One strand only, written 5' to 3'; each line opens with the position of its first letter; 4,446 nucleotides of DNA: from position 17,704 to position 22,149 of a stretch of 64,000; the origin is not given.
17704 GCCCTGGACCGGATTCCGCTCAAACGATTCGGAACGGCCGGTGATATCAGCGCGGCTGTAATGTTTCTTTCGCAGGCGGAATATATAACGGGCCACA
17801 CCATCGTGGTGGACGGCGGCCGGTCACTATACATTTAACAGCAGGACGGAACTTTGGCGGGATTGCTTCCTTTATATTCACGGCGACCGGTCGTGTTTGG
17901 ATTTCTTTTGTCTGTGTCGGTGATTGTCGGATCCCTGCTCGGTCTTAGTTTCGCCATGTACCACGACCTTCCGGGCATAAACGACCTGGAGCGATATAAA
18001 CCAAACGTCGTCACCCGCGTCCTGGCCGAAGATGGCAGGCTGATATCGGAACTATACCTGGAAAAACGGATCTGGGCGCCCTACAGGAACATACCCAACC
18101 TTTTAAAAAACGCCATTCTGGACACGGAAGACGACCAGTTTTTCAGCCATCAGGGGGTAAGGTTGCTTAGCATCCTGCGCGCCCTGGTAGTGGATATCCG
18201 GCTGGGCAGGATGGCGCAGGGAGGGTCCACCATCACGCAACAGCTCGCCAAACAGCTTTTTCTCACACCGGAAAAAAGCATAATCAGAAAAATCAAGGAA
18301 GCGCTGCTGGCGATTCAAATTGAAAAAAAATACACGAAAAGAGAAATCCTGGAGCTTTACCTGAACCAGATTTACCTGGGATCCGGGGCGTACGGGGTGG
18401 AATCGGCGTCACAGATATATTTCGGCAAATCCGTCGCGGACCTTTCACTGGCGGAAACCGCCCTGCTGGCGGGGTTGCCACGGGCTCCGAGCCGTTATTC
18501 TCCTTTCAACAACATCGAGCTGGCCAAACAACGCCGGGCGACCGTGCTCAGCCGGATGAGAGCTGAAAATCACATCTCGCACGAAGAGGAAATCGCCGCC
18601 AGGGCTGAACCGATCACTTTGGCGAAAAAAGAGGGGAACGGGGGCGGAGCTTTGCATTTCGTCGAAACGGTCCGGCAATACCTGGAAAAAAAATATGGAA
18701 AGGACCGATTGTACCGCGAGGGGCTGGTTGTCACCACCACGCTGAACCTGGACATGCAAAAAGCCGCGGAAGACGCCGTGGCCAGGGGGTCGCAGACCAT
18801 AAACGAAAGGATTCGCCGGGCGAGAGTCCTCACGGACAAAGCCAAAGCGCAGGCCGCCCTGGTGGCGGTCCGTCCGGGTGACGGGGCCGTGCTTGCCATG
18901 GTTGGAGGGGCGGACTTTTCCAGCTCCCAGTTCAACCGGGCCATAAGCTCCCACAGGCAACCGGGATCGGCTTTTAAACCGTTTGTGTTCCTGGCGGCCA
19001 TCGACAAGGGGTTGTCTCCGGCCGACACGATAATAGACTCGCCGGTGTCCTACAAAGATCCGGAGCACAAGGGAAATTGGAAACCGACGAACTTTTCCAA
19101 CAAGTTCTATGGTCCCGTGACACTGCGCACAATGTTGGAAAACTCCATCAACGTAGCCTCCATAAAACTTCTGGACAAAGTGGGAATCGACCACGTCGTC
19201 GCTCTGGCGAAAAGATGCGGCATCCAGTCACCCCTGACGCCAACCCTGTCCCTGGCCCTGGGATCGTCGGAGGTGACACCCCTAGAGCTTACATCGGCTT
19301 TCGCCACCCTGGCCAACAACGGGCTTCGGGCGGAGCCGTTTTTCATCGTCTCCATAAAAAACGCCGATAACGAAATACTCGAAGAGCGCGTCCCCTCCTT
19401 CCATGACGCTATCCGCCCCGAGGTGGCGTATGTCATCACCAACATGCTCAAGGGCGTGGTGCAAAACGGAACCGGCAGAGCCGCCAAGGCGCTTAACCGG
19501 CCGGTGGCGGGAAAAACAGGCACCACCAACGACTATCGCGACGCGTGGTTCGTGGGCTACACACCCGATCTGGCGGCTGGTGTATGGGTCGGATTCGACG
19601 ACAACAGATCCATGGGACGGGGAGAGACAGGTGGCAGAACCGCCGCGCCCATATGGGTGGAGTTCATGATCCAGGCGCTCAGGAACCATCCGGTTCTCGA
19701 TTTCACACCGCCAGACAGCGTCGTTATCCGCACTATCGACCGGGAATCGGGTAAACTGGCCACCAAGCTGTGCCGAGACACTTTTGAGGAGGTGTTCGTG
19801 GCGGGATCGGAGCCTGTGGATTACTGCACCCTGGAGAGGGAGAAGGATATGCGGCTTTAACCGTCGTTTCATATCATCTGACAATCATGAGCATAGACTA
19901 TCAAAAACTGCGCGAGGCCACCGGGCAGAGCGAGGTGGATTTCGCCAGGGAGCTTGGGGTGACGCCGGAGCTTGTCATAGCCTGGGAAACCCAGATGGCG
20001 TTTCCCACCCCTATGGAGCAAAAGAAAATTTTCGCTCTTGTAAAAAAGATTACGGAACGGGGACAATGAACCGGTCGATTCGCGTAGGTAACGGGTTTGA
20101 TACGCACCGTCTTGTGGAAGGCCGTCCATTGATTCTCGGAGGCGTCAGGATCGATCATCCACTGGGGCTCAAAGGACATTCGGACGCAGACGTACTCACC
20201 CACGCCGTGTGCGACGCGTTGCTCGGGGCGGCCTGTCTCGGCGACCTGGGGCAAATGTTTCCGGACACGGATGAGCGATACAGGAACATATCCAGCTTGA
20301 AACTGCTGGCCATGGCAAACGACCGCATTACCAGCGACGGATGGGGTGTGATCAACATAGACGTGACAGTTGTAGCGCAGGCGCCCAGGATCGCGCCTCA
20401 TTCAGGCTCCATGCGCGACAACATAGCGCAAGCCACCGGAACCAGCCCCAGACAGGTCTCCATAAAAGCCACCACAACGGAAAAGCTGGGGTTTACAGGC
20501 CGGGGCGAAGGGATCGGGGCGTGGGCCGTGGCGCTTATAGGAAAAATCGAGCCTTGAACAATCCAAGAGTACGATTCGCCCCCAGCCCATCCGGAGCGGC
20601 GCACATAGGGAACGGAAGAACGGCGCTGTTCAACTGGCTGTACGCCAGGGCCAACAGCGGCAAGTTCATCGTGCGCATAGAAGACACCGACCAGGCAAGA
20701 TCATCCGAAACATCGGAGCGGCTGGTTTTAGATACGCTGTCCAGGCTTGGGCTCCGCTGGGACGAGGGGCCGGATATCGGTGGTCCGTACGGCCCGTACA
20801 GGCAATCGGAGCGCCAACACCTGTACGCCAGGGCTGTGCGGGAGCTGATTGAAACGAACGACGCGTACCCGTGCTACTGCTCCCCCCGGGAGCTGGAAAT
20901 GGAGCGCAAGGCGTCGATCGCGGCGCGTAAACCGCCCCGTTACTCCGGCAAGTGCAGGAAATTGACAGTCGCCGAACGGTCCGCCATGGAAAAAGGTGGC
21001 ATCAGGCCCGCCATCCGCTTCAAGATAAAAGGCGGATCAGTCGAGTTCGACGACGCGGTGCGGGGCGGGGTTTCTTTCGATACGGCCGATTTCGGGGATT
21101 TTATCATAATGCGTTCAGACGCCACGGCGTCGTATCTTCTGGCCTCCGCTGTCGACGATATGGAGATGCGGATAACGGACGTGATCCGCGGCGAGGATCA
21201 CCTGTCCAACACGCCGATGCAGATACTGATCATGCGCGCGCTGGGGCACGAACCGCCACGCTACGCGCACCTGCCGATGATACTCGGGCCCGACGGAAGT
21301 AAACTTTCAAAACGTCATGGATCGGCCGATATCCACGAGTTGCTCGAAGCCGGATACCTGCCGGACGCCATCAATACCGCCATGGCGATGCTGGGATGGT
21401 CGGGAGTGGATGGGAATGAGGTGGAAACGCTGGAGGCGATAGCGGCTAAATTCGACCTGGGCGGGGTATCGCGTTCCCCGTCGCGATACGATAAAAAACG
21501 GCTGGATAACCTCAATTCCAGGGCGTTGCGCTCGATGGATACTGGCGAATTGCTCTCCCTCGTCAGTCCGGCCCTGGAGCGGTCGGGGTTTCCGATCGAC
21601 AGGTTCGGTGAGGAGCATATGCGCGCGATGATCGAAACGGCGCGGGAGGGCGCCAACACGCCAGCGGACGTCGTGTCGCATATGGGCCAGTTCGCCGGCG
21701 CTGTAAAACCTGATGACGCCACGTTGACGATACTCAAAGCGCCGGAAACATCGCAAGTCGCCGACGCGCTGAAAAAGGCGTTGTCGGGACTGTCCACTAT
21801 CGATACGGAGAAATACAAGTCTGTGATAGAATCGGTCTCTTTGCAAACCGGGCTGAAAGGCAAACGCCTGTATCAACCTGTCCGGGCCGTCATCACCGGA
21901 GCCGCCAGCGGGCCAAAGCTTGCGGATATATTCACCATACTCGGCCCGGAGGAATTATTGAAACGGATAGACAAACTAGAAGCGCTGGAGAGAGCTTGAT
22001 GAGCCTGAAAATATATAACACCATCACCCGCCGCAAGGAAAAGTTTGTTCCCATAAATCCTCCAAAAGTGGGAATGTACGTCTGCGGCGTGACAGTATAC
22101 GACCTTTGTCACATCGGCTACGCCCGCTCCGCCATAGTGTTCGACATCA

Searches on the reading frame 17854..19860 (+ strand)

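Call 56: search_protein_families(library=pfam, proteins=[window:17854-19860:+], max_evalue=0.000001)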
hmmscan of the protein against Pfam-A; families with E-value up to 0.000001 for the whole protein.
window:17854-19860:+ (668 aa): 2 families
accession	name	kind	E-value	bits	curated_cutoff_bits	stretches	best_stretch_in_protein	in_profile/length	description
PF00912.28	Transgly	-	7.3e-66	221.4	27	1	61-235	2-177/178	Transglycosylase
PF00905.27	Transpeptidase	-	3.8e-39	135.1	22.1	1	335-600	2-293/299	Penicillin binding protein transpeptidase domain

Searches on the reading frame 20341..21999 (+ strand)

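Call 56: search_protein_families(library=pfam, proteins=[window:20341-21999:+], max_evalue=0.000001)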
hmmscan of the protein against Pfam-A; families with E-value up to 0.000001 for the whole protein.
window:20341-21999:+ (552 aa): 2 families
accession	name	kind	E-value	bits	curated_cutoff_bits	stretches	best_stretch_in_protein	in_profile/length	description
PF00749.27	tRNA-synt_1c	-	4.8e-81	272.5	23.4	1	76-389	3-313/314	tRNA synthetases class I (E and Q), catalytic domain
PF19269.4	Anticodon_2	-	8.9e-20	72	23.6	1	411-545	9-139/141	Anticodon binding domain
